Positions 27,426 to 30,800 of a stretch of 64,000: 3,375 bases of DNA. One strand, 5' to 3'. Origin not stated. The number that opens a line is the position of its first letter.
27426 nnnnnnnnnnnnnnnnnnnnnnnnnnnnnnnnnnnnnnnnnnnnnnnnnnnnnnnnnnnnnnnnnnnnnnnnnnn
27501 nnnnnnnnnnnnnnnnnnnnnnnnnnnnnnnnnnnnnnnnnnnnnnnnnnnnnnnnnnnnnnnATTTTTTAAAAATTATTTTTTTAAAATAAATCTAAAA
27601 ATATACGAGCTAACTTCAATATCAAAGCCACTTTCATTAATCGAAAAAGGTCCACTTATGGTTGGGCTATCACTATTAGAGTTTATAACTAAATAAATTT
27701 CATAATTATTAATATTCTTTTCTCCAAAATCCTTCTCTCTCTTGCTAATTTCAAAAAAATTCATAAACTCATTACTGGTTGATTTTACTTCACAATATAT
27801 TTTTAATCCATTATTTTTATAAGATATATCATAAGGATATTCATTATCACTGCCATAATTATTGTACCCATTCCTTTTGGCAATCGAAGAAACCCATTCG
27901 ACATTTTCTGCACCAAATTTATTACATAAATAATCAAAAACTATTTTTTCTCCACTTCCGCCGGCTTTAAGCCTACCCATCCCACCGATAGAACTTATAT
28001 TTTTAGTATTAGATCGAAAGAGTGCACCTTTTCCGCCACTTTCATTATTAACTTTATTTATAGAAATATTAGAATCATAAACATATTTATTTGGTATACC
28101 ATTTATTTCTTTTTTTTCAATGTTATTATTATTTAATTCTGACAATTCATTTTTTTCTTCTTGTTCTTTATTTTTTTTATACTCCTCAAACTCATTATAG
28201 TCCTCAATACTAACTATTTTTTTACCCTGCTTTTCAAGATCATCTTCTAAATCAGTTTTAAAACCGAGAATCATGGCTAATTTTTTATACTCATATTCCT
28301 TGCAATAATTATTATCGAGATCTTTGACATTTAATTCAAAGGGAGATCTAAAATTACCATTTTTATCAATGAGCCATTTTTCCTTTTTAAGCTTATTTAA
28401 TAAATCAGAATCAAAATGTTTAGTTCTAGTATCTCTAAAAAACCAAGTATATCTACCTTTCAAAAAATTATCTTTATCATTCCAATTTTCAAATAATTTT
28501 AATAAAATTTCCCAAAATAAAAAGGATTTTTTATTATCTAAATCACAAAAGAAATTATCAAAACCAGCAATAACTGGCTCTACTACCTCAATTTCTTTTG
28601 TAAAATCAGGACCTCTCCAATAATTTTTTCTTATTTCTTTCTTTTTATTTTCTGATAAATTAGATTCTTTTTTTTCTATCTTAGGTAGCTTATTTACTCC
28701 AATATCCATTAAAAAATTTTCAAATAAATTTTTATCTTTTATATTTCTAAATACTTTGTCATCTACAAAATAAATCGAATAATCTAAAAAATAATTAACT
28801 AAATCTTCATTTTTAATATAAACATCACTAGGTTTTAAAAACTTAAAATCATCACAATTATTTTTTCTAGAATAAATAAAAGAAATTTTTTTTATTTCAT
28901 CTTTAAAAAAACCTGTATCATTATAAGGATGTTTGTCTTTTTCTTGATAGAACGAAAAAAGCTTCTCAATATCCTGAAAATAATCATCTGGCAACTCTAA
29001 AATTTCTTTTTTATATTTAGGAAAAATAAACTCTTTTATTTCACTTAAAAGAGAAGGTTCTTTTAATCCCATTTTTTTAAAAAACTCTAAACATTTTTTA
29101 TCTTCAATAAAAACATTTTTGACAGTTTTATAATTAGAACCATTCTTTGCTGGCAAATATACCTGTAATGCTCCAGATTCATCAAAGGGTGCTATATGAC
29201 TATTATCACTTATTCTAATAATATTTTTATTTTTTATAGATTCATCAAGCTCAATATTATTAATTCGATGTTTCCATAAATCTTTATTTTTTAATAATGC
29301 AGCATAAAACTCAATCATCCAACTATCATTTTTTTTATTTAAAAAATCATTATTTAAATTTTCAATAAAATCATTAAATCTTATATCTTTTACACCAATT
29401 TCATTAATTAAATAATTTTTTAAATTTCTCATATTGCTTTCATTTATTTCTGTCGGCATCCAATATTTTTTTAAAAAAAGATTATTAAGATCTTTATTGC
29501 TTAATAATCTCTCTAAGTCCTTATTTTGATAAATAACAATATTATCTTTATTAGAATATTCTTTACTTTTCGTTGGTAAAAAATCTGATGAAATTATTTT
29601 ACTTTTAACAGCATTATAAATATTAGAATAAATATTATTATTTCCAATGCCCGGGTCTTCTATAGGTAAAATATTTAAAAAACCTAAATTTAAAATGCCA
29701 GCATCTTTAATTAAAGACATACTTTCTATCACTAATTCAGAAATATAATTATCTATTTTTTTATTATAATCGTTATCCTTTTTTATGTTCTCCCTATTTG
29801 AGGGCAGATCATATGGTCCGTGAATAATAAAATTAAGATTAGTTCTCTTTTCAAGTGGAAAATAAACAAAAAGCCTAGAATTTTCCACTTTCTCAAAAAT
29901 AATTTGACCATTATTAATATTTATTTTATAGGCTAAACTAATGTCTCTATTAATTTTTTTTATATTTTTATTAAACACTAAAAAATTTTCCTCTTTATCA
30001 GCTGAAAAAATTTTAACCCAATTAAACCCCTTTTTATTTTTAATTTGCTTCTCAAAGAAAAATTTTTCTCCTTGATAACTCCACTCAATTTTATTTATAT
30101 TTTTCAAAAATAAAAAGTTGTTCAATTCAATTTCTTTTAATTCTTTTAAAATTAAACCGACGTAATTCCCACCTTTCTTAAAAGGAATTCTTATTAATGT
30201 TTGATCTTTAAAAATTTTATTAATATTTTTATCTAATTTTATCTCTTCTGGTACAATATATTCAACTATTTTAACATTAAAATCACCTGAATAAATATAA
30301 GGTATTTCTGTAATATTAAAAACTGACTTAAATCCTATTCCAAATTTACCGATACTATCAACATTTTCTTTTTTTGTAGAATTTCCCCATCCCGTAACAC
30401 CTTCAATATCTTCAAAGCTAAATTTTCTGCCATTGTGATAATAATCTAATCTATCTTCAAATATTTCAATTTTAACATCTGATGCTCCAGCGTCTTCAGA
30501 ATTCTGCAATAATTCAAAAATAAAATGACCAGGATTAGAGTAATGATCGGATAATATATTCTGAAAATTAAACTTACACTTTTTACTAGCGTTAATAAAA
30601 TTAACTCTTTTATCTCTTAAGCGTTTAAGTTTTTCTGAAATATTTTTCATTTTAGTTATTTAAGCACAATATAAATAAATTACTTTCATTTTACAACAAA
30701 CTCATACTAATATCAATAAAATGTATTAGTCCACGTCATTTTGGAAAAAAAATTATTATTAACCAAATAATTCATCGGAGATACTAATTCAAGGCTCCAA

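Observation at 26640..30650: IS-flanked three-gene cassette: GHKL-ATPase/DUF3883-nuclease giant protein + 214-aa protein + Cys-heptad peptide (candidate uncharacterised conflict/defence module)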

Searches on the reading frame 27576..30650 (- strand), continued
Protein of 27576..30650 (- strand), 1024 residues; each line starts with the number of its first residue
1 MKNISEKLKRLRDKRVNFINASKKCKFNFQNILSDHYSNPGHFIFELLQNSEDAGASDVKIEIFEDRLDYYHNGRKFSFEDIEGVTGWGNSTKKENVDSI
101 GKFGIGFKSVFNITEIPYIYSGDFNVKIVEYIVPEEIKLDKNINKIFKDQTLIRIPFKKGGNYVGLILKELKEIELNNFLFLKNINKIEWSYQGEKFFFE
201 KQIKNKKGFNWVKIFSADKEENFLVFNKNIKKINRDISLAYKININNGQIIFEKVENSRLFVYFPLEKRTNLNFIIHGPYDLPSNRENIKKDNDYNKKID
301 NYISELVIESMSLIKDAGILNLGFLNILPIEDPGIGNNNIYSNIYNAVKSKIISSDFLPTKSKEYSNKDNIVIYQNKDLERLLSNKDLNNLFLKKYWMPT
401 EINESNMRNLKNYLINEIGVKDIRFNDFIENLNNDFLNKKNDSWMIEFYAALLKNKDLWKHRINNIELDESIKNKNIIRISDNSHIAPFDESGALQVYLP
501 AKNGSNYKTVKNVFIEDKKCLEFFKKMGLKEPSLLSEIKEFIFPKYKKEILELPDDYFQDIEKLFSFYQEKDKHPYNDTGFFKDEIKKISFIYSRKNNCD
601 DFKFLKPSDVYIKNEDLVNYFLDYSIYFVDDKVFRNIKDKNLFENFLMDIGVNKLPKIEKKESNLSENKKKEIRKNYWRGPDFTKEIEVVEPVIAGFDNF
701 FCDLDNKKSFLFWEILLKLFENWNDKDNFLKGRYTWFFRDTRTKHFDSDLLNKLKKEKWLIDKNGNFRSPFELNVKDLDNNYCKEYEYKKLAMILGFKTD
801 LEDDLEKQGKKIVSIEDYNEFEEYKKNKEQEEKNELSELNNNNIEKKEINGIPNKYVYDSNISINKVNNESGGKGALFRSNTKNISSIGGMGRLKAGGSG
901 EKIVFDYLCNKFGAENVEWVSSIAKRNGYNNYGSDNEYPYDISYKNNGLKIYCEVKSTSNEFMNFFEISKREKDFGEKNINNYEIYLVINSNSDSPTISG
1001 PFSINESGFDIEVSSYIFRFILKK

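Call 82: fold_search(model_id=the predicted structure, library=pdb)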
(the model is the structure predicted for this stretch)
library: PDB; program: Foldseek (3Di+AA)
matches with E <= 10: 413; with E <= 0.001: 72
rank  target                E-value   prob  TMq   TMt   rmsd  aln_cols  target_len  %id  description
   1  6xlc_A                3.9e-09  1.00  0.26  0.39  14.9       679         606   12  Full-length Hsc82 bound to AMPPNP (released 2021-06-30)
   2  8eob_A                5.4e-09  1.00  0.24  0.37  11.5       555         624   12  Cryo-EM structure of human HSP90B in the closed state (released 2023-01-25)
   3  5tvw_B                1.0e-08  1.00  0.25  0.37   9.2       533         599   12  Crystal structure of mitochondrial Hsp90 (TRAP1) with ATP in absence of Mg, hemi-hydrolyzed (released 2018-03-14)
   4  6xlf_B                2.1e-08  1.00  0.23  0.34  11.6       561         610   12  Full-length Hsc82 in complex with Aha1 in the presence of AMP-PNP (released 2021-06-30)
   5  5v46_A                5.3e-08  1.00  0.14  0.50   5.7       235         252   22  Crystal structure of the I113M, F270M, K291M, L308M mutant of SR1 domain of human sacsin (released 2017-05-24)
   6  6d14_B                9.0e-08  1.00  0.24  0.36   9.3       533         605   12  Zebrafish TRAP1 bound to AMPPNP and calcium in the asymmetric closed state (released 2018-04-25)
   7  7zr0_B                1.2e-07  1.00  0.22  0.33  12.5       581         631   13  CryoEM structure of HSP90-CDC37-BRAF(V600E) complex. (released 2022-12-14)
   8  5v46_B                1.2e-07  1.00  0.13  0.50   6.7       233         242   22  Crystal structure of the I113M, F270M, K291M, L308M mutant of SR1 domain of human sacsin (released 2017-05-24)
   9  7zub_B                1.2e-07  1.00  0.24  0.35  10.9       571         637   13  Cryo-EM structure of the indirubin-bound Hsp90-XAP2-AHR complex (released 2022-11-23)
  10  5uls_A                1.4e-07  1.00  0.21  0.30  16.8       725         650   10  Structure of GRP94 in the active conformation (released 2017-09-27)
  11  5uls_B                1.4e-07  1.00  0.23  0.34   9.7       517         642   12  Structure of GRP94 in the active conformation (released 2017-09-27)
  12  7z37_AP1              1.6e-07  1.00  0.22  0.33  12.0       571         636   12  Structure of the RAF1-HSP90-CDC37 complex (RHC-II) (released 2022-09-14)
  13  1y4u_A                1.9e-07  1.00  0.15  0.28  17.2       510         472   12  Conformation rearrangement of heat shock protein 90 upon ADP binding (released 2005-04-19)
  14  4ivg                  5.5e-07  1.00  0.22  0.41  11.1       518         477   10  Crystal structure of mitochondrial Hsp90 (TRAP1) NTD-Middle domain dimer with AMPPNP (released 2014-01-22)
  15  5v44_A                7.1e-07  1.00  0.13  0.52   4.7       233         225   21  Crystal structure of the SR1 domain of human sacsin (released 2017-05-24)
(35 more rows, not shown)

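Call 83: find_related_loci(query=A2, collection=metagenome_contigs, flank=5000)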
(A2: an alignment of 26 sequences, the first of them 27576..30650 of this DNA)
Query A2 (1024 aa) in metagenome_contigs; peptide patterns used: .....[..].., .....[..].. (x = any residue, [..] = any of these).
600 stretches matched a pattern (row limit reached: there are more); 316 encode a relative of the query (tblastn E <= 1e-3); the best 80 are kept; 80 distinct loci.
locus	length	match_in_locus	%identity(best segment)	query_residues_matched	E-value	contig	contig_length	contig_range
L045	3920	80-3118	36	14-998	5e-178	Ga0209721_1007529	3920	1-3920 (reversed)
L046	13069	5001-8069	35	4-998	5e-170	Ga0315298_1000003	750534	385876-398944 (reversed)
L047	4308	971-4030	35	7-998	3e-168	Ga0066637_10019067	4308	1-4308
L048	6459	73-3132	35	7-998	4e-164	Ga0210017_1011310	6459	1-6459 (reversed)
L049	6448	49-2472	38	7-815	7e-162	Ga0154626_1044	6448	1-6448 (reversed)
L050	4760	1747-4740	34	5-978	2e-162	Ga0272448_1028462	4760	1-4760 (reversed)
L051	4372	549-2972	38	6-815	2e-158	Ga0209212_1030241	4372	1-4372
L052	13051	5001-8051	32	7-999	5e-143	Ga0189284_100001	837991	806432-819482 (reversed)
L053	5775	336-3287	31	7-1008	6e-128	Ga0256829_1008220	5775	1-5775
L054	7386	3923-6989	33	10-998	2e-142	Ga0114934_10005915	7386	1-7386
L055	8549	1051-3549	32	2-826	1e-102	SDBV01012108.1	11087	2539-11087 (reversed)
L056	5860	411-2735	27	32-782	6e-100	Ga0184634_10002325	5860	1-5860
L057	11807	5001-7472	28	31-841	2e-98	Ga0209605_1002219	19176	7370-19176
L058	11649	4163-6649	28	31-857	9e-99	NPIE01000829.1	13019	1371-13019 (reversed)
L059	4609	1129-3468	31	37-802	7e-98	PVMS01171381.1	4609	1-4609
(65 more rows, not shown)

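Call 92: search_protein_families(library=padloc, proteins=[L001:781-1779:+, L001:5827-6534:-, L001:7961-8875:-, L001:13461-14222:+, L001:14219-15667:+, L001:15716-15937:+, L001:16553-17227:+, L001:5001-5678:+, L001:6539-7861:-, L001:3429-4778:-], max_evalue=0.001)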
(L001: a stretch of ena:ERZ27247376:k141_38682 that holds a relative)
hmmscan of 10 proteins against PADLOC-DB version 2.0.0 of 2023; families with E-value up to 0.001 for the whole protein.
L001:781-1779:+ (332 aa): 0 families

L001:5827-6534:- (235 aa): 0 families

L001:7961-8875:- (304 aa): 0 families

L001:13461-14222:+ (253 aa): 0 families

L001:14219-15667:+ (482 aa): 2 families
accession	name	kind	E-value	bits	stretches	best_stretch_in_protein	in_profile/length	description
PDLC01172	TPR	-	3.1e-06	24.3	1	279-444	232-387/448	TPR repeats containing protein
PDLC01171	TPR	-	9.7e-05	19.5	0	139-242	143-246/504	TPR repeats containing protein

L001:15716-15937:+ (73 aa): 0 families

L001:16553-17227:+ (224 aa): 0 families

L001:5001-5678:+ (225 aa): 7 families
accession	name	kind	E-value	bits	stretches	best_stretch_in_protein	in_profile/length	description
PDLC04819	PDC-S02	-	4.5e-16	57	1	61-175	190-306/334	-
PDLC04806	PDC-S02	-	1.5e-15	55.3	1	36-177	155-302/324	-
PDLC00631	ZorD1|ZorD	-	4.3e-13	46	1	61-184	942-1069/1071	"SWI2/SNF2 helicase, Mrr-like nuclease"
PDLC03657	mREase_IV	-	4.1e-12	44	1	58-174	163-290/317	Type IV methyl-directed restriction enzyme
PDLC03663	mREase_IV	-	2.5e-09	34.3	1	64-176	409-524/544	Type IV methyl-directed restriction enzyme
PDLC04796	PDC-S02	-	1.1e-08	32.5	1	56-176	232-358/390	-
PDLC00628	ZorD1|ZorD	-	1.1e-06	24.6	1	45-132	1004-1090/1171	"SWI2/SNF2 helicase, Mrr-like nuclease"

L001:6539-7861:- (440 aa): 31 families (the best 25 are shown)
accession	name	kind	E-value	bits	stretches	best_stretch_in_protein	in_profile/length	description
PDLC03229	MTase_II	-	2e-43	146.8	2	13-204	15-215/436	Type II methyltransferase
PDLC03371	MTase_II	-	3.5e-28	96.8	1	178-434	20-258/260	Type II methyltransferase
PDLC03299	MTase_II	-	9.3e-17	59.5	1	161-429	10-258/296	Type II methyltransferase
PDLC03216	MTase_II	-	2.8e-16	57.4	1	167-435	13-262/364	Type II methyltransferase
PDLC03308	MTase_II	-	9.3e-15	52.5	2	369-430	335-397/419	Type II methyltransferase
PDLC03738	oMTase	-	2.1e-11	41.2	1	171-431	20-268/376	orphan methyltransferase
PDLC03387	MTase_II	-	7.5e-10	36.4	1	267-430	137-277/289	Type II methyltransferase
PDLC03228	MTase_II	-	7.7e-10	37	1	363-423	140-200/227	Type II methyltransferase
PDLC03353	MTase_II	-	1.9e-09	35.5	1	177-428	17-250/260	Type II methyltransferase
PDLC03265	MTase_II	-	4.9e-09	34.1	1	369-431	269-331/333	Type II methyltransferase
PDLC03339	MTase_II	-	1.7e-08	31.6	1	370-433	213-276/399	Type II methyltransferase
PDLC03305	MTase_II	-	2.3e-07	28.4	0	384-431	198-245/513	Type II methyltransferase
PDLC03337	MTase_II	-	3e-07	28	1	379-432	197-250/264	Type II methyltransferase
PDLC03354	MTase_II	-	8.7e-07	26.3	1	342-432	303-386/425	Type II methyltransferase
PDLC04134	mad2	-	9.7e-07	26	0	145-273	333-420/492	mads_2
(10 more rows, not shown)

L001:3429-4778:- (449 aa): 0 families

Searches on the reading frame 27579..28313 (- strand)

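Call 30: search_protein_families(library=padloc, proteins=[window:27579-28313:-], max_evalue=0.01)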
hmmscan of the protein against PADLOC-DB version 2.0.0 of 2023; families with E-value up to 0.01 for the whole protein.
seq(245 aa): 5 families
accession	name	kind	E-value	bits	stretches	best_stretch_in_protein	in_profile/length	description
PDLC03964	TmtA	-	1.1e-25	87.9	1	24-243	1320-1536/1538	-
PDLC03972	TmtA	-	1.3e-14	51.3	1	10-219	1075-1278/1302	-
PDLC03971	TmtA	-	2.4e-05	20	1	91-209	1622-1741/1782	-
PDLC03965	TmtA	-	0.00026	17.1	1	133-219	1241-1330/1370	-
PDLC05008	PDC-S36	-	0.00042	18.1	1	158-209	196-248/280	-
